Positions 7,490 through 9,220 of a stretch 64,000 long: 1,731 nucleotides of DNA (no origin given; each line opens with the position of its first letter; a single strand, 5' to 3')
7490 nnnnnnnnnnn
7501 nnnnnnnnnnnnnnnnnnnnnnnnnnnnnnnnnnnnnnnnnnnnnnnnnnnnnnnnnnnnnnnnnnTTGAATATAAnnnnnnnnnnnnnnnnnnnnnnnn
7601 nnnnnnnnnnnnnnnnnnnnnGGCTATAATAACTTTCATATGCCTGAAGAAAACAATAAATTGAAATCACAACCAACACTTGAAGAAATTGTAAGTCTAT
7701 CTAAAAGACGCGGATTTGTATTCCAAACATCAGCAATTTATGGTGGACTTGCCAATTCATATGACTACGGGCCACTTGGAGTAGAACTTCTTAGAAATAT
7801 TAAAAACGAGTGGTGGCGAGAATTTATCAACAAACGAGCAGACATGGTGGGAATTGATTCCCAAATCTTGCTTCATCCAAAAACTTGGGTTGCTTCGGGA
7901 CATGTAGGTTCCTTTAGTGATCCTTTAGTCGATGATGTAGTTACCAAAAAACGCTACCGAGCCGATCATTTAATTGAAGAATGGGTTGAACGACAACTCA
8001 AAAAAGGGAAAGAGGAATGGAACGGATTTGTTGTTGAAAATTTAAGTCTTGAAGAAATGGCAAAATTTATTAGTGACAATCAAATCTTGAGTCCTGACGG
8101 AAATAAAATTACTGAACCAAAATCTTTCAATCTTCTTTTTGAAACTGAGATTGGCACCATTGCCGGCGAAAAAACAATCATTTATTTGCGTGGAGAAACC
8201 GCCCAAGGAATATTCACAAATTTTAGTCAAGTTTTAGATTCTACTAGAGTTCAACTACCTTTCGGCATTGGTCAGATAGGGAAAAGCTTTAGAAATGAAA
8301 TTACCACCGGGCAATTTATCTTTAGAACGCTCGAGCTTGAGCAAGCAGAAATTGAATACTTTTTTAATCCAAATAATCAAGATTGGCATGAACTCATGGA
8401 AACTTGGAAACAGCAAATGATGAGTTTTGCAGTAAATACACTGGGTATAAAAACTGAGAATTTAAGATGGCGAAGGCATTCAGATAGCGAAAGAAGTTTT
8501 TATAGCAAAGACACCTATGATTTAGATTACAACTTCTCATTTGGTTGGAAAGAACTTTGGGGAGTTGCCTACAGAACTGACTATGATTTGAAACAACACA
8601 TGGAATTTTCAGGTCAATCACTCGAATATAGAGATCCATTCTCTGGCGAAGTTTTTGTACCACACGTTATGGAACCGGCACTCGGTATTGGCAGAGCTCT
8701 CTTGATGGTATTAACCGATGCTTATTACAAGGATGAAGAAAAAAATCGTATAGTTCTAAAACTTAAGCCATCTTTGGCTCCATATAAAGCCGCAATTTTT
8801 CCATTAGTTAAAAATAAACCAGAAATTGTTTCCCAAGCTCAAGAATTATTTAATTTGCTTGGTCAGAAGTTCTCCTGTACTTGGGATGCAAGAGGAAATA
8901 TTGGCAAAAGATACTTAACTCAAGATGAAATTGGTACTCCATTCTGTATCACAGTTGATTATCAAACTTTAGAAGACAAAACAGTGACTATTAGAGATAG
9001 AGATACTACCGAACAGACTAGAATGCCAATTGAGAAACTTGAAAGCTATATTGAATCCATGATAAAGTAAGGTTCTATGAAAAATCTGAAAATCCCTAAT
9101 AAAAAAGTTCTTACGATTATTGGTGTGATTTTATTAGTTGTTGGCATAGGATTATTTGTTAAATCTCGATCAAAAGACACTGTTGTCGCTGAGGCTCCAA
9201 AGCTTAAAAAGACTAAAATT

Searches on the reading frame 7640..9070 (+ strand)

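Call 41: search_protein_families(library=ncbifam, proteins=[window:7640-9070:+], max_evalue=1e-10)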
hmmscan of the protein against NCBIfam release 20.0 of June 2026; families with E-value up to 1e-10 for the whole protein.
window:7640-9070:+ (476 aa): 3 families
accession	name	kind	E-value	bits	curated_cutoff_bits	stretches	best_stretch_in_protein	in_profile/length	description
NF003211.1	PRK04173.1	equivalog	4.3e-180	599.4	312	1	15-471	2-454/454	glycine--tRNA ligase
TIGR00389.1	glyS_dimeric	equivalog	2.3e-148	495.3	243.3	3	15-263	4-238/565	glycine--tRNA ligase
NF011484.0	PRK14894.1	equivalog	2.1e-113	379.4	1050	3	155-365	113-336/539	glycine--tRNA ligase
